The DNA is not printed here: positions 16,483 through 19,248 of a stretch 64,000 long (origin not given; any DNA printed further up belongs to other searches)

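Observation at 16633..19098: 821-aa single-polypeptide fusion of an alpha-oxoamine synthase with a FemAB/BioF2-like acyltransferase-fold domain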

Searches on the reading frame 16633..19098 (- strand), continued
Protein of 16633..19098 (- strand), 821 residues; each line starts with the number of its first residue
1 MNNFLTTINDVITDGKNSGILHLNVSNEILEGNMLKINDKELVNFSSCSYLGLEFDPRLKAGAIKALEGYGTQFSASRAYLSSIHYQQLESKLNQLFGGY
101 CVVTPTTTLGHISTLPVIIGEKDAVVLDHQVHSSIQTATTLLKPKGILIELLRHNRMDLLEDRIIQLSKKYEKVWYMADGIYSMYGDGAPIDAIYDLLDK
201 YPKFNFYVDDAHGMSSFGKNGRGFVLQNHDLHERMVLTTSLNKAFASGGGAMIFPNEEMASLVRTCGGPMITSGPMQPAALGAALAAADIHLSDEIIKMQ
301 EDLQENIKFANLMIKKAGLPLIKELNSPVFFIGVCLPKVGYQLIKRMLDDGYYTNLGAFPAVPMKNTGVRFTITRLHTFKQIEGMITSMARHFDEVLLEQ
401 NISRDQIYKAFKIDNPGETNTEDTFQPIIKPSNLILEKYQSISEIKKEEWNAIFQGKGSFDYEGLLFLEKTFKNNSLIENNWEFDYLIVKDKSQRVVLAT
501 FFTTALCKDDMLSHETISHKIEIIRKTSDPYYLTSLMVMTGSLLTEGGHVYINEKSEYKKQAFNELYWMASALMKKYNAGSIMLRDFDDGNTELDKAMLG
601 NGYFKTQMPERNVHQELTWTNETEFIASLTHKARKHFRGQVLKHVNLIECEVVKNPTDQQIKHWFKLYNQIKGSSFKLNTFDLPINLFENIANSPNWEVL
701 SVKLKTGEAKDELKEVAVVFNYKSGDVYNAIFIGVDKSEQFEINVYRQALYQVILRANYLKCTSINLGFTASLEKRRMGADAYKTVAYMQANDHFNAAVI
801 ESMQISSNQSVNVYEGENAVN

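Call 27: find_encoding_contigs(protein=P0032, flank=8000, max_places=2)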
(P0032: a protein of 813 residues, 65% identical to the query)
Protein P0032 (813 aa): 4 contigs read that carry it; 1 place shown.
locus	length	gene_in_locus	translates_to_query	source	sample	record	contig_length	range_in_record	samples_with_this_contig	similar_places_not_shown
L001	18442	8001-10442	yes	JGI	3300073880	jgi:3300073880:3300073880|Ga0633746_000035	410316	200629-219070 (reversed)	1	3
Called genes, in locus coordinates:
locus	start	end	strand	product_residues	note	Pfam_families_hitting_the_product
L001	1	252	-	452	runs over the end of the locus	PF13393:tRNA-synt_His, PF00587:tRNA-synt_2b (weak), PF03129:HGTP_anticodon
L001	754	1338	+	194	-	PF04542:Sigma70_r2, PF08281:Sigma70_r4_2, PF04545:Sigma70_r4 (weak)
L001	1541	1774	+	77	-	-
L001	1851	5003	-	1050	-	PF07676:PD40 (faint), PF26549:Tricorn_N (faint), PF26550:Tricorn_2nd (weak)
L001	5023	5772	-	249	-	PF00072:Response_reg, PF08281:Sigma70_r4_2 (weak), PF00196:GerE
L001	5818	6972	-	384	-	PF00989:PAS (weak), PF13426:PAS_9, PF07730:HisKA_3, PF02518:HATPase_c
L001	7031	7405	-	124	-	PF25056:DUF7793, PF11964:SpoIIAA-like (weak)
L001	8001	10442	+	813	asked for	PF00155:Aminotran_1_2, PF04339:FemAB_like (weak)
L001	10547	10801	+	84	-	-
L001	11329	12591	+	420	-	PF18962:Por_Secre_tail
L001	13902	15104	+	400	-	PF18962:Por_Secre_tail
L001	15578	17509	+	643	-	-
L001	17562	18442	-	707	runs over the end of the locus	PF10459:Peptidase_S46, PF00089:Trypsin (faint), PF13365:Trypsin_2 (faint)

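Call 28: find_encoding_contigs(protein=P0114, flank=8000, max_places=2)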
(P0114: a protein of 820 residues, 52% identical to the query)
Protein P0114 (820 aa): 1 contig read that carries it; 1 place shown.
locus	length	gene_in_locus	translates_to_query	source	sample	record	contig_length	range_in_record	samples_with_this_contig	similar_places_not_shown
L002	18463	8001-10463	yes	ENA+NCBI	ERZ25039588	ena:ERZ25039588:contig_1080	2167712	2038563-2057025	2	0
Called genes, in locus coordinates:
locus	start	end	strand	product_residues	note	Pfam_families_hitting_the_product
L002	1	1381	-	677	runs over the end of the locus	-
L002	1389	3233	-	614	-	PF20703:nSTAND1, PF13191:AAA_16 (weak), PF20720:nSTAND3 (faint), PF25201:nSTAND6 (weak)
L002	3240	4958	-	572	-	PF00656:Peptidase_C14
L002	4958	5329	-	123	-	PF19953:EACC1 (weak)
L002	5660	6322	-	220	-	PF00072:Response_reg, PF00196:GerE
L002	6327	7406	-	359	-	PF00989:PAS, PF13188:PAS_8 (weak), PF13426:PAS_9, PF07730:HisKA_3, PF02518:HATPase_c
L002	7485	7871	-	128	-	PF25056:DUF7793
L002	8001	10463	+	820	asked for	PF00155:Aminotran_1_2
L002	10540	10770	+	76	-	-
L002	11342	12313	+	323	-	PF12833:HTH_18, PF00165:HTH_AraC (weak)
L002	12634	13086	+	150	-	PF07291:MauE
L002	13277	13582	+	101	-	PF20130:DUF6520 (weak)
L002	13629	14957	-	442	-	PF00578:AhpC-TSA, PF08534:Redoxin (weak), PF13905:Thioredoxin_8 (faint), PF12543:DUF3738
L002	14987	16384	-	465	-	PF14322:SusD-like_3, PF12771:SusD-like_2 (weak), PF07980:SusD_RagB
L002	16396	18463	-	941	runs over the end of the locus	PF07715:Plug, PF00593:TonB_dep_Rec_b-barrel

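Call 30: predict_structure(alignment_id=A1)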
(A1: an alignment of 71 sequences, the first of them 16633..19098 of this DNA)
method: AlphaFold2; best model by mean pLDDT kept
length: 821 residues; sequences in the alignment: 71
mean_pLDDT: 87.3   pTM: 0.77
mean pLDDT of the five models: 87.3, 86.5, 84.9, 84.9, 83.3
residues with pLDDT >= 90: 486; 70-90: 269; 50-70: 35; < 50: 31
segments of 3 or more residues with pLDDT < 50: 419-431, 808-821
pLDDT, mean of each block of 10 residues (from residue 1): 69 85 85 88 88 90 91 60 86 91 91 93 93 88 88 90 95 95 83 95 96 72 77 93 86 94 83 80 93 89 92 93 86 90 93 85 83 94 97 91 83 68 39 85 97 94 97 94 97 95 95 85 91 94 92 92 92 90 93 88 88 91 92 92 92 92 93 82 92 91 80 89 95 85 90 95 93 92 93 81 59 35 29
secondary structure, 60 per line:
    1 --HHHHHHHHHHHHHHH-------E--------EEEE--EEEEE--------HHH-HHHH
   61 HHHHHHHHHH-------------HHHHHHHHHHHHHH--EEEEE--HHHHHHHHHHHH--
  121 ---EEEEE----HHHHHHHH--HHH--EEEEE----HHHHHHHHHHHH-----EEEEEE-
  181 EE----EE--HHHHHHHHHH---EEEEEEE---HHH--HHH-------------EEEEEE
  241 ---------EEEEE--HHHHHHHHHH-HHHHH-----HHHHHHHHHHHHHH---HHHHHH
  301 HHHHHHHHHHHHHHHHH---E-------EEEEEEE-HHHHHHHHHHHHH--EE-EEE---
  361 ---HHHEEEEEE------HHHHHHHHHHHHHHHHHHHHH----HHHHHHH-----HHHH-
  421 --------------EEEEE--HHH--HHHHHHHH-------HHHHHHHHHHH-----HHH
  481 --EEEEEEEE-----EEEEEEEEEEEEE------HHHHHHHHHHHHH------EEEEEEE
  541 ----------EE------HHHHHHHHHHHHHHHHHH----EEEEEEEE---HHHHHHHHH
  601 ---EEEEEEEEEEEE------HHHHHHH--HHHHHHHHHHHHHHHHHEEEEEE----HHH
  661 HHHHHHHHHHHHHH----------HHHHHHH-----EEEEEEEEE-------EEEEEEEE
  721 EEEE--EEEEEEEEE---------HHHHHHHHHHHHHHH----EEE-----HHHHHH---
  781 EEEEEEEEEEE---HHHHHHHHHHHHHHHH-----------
elements in order (helices of 4 or more, strands of 3 or more residues): H3-17 E34-37 E40-44 H57-70 H84-97 E100-104 H107-118 E124-128 H133-140 E148-152 H157-168 E174-179 H191-200 E204-210 E235-240 E250-254 H257-266 H268-272 H278-291 H295-317 E329-335 H337-349 E355-357 E367-372 H379-399 H404-410 H416-419 E435-439 H447-454 H462-472 E483-490 E496-508 H515-527 E534-540 H559-576 E581-588 H592-600 E604-615 H622-628 H631-647 E648-653 H658-674 H685-691 E697-705 E713-724 E727-735 H745-759 E764-766 H772-777 E781-791 H795-810

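Call 33: find_related_loci(query=A1, collection=genome_contigs, flank=10000)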
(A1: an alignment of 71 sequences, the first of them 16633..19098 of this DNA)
Query A1 (821 aa) in genome_contigs; peptide patterns used: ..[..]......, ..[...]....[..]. (x = any residue, [..] = any of these).
598 stretches matched a pattern (row limit reached: there are more); 560 encode a relative of the query (tblastn E <= 1e-3); the best 80 are kept; 80 distinct loci.
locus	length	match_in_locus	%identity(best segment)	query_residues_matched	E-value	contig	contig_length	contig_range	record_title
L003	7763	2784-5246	96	1-821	0e+0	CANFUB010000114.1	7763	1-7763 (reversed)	MAG: Bacteroidetes bacterium isolate Jr-16oct17-287 genome assembly, contig: Jr-16oct17-C17922, whole genome shotgun seq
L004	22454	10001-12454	85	1-821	0e+0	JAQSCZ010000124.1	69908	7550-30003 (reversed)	MAG: bacterium isolate U-2019 MAG006 NODE_89_length_69908_cov_8.749846, whole genome shotgun sequence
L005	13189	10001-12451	82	1-820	0e+0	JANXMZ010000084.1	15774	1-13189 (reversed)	MAG: Bacteroidetes bacterium isolate 338R_concoct_99_sub 338R_k141_1077725, whole genome shotgun sequence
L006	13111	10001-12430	70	1-812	0e+0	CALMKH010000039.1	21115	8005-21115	MAG TPA_asm: uncultured Bacteroidetes bacterium isolate SRR6670123_bin.51_CONCOCT_v1.1_MAG genome assembly, contig: ERZ5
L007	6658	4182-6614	69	1-813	0e+0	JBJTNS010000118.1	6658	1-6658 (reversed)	MAG: Chitinophagaceae bacterium isolate samp_4450_semibin_108 samp_4450_769024, whole genome shotgun sequence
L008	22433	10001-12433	69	1-813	0e+0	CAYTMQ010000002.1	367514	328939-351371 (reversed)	MAG TPA_asm: uncultured Chitinophaga sp. isolate SRP292972_co1_79 genome assembly, contig: NODE_34_length_367514_cov_8.3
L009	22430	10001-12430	67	1-811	0e+0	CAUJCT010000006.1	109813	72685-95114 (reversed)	MAG: Bacteroidota bacterium isolate KLAP35 genome assembly, contig: KLAP35_132880, whole genome shotgun sequence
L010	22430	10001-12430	68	1-812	0e+0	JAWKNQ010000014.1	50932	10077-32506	MAG: Bacteroidia bacterium isolate ABC2.127 ABC2.127.fa-14, whole genome shotgun sequence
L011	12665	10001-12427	66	1-811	0e+0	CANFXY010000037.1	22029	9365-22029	MAG: Bacteroidetes bacterium isolate Jr-16oct17-93 genome assembly, contig: Jr-16oct17-C4387, whole genome shotgun seque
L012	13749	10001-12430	66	1-812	0e+0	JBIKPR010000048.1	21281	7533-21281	MAG: Bacteroidia bacterium isolate ME2015-05-02_3300035682_group6_bin77 Rohwer_bin1030_scaffold_1243_c1, whole genome sh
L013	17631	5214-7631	66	1-811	0e+0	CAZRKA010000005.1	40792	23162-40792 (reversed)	MAG TPA_asm: uncultured Chitinophaga sp. isolate SRP329715_co2_7 genome assembly, contig: NODE_2002_length_40792_cov_5.2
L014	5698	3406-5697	66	1-766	0e+0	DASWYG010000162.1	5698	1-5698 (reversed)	MAG TPA_asm: Bacteroidia bacterium isolate SMAG_U3705 k141_633884, whole genome shotgun sequence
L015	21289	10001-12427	65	1-811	0e+0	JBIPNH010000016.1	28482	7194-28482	MAG: Bacteroidia bacterium isolate ME2018-05-07_3300042481_group8_bin7 Rohwer_bin1035_scaffold_156_c1, whole genome shot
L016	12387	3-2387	64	15-811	0e+0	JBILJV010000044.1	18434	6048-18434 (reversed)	MAG: Bacteroidia bacterium isolate ME2017-06-18_3300042864_group7_bin145 Rohwer_bin1034_scaffold_1018_c1, whole genome s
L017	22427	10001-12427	65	1-811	0e+0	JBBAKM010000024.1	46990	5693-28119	MAG: Bacteroidia bacterium isolate EUL_037 ctg24-EUL_037, whole genome shotgun sequence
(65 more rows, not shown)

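Call 35: fold_search(model_id=the predicted structure, library=pdb)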
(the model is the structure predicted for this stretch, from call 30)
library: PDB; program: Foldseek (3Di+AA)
matches with E <= 10: 1799; with E <= 0.001: 1352
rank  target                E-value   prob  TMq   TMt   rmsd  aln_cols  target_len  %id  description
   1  7v58_A                1.0e-28  1.00  0.43  0.86   3.5       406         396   24  Structural insights into the substrate selectivity of acyl-CoA transferase (released 2021-12-29)
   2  7v58_B                1.1e-28  1.00  0.44  0.87   3.2       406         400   24  Structural insights into the substrate selectivity of acyl-CoA transferase (released 2021-12-29)
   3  8xhk_A                1.9e-28  1.00  0.42  0.85   2.7       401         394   25  Crystal structure of alpha-Oxoamine Synthase Alb29 with PLP cofactor (released 2024-05-01)
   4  5vnx_B                1.9e-28  1.00  0.43  0.88   3.2       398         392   19  Crystal structure of an 8-amino-7-oxononanoate synthase from Burkholderia multivorans with a potential glycine-PLP-Lys (released 2017-05-17)
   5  8i7u_A                2.2e-28  1.00  0.43  0.87   2.6       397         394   25  Crystal structure of alpha-Oxoamine Synthase Alb29 with PLP cofactor (released 2024-05-01)
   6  8xhd_A                2.8e-28  1.00  0.43  0.87   2.6       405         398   26  Crystal structure of alpha-Oxoamine Synthase Alb29 with PLP cofactor and L-glutamate (released 2024-05-01)
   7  8i7u_C                5.6e-28  1.00  0.43  0.86   2.8       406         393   26  Crystal structure of alpha-Oxoamine Synthase Alb29 with PLP cofactor (released 2024-05-01)
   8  7bxp_A                9.5e-28  1.00  0.44  0.87   3.2       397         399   23  2-amino-3-ketobutyrate CoA ligase from Cupriavidus necator (released 2021-04-21)
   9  8xhk_F                1.2e-27  1.00  0.43  0.88   2.6       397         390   26  Crystal structure of alpha-Oxoamine Synthase Alb29 with PLP cofactor (released 2024-05-01)
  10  8xhk_B                1.2e-27  1.00  0.43  0.86   2.8       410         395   25  Crystal structure of alpha-Oxoamine Synthase Alb29 with PLP cofactor (released 2024-05-01)
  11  8xhk_C                1.4e-27  1.00  0.43  0.86   2.8       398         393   26  Crystal structure of alpha-Oxoamine Synthase Alb29 with PLP cofactor (released 2024-05-01)
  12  3tqx_A                1.4e-27  1.00  0.44  0.87   3.4       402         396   24  Structure of the 2-amino-3-ketobutyrate coenzyme A ligase (kbl) from Coxiella burnetii (released 2011-09-21)
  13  8guh                  2.1e-27  1.00  0.43  0.86   2.7       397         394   25  Serine Palmitoyltransferase from Sphingobacterium multivorum complexed with Tris (released 2023-07-19)
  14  8i7u_D                2.2e-27  1.00  0.42  0.86   2.8       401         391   25  Crystal structure of alpha-Oxoamine Synthase Alb29 with PLP cofactor (released 2024-05-01)
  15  3a2b                  2.8e-27  1.00  0.43  0.87   2.5       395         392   25  Crystal Structure of Serine Palmitoyltransferase from Sphingobacterium multivorum with substrate L-serine (released 2009-07-14)
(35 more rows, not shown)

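Call 59: search_protein_families(library=pfam, proteins=[P0076, P0032, P0010, P0101, P0043], max_evalue=0.01)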
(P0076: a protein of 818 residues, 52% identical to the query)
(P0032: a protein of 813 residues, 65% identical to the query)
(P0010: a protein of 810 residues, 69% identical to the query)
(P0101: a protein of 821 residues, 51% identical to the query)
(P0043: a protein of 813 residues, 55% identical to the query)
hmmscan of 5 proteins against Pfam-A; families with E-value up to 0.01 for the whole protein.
P0076 (818 aa): 4 families
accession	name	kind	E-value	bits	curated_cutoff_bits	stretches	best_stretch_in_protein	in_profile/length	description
PF00155.27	Aminotran_1_2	-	3.3e-15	56.6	19.7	1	74-393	29-361/361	Aminotransferase class I and II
PF13480.13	Acetyltransf_6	-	5.1e-07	30.4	22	1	637-771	3-138/143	Acetyltransferase (GNAT) domain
PF04339.18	FemAB_like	-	5.3e-07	29.6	27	1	445-807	1-350/369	Peptidogalycan biosysnthesis/recognition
PF01212.27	Beta_elim_lyase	-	0.00086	19.1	27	1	89-165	34-115/288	Beta-eliminating lyase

P0032 (813 aa): 3 families
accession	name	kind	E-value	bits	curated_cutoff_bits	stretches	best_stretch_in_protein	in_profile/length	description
PF00155.27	Aminotran_1_2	-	3.8e-14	53.1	19.7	1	43-382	4-354/361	Aminotransferase class I and II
PF04339.18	FemAB_like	-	9.3e-07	28.7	27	1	441-768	1-312/369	Peptidogalycan biosysnthesis/recognition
PF13480.13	Acetyltransf_6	-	0.0039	17.8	22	1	635-768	2-135/143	Acetyltransferase (GNAT) domain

P0010 (810 aa): 3 families
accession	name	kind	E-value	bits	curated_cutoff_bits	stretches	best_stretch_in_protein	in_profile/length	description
PF00155.27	Aminotran_1_2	-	3.2e-19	69.8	19.7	1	41-382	2-354/361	Aminotransferase class I and II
PF13480.13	Acetyltransf_6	-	2.4e-06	28.2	22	1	632-765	1-136/143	Acetyltransferase (GNAT) domain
PF12347.13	HJURP_C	-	0.00075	19.6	22.7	1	85-117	22-54/60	Holliday junction regulator protein family C-terminal repeat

P0101 (821 aa): 3 families
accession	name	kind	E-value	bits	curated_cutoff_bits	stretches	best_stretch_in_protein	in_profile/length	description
PF00155.27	Aminotran_1_2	-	2.4e-20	73.5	19.7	1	45-376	3-346/361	Aminotransferase class I and II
PF13480.13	Acetyltransf_6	-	2.2e-05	25.1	22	1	637-774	2-135/143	Acetyltransferase (GNAT) domain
PF04339.18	FemAB_like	-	0.00033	20.3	27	1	445-704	1-249/369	Peptidogalycan biosysnthesis/recognition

P0043 (813 aa): 4 families
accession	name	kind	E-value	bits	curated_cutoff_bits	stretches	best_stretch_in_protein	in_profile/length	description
PF00155.27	Aminotran_1_2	-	2.5e-19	70.1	19.7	1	44-384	2-353/361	Aminotransferase class I and II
PF04339.18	FemAB_like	-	2.5e-06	27.3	27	1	444-705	1-255/369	Peptidogalycan biosysnthesis/recognition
PF13480.13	Acetyltransf_6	-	0.00028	21.5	22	1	634-777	3-142/143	Acetyltransferase (GNAT) domain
PF01276.26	OKR_DC_1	-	0.00054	19.3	27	1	102-164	84-144/417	Orn/Lys/Arg decarboxylase, major domain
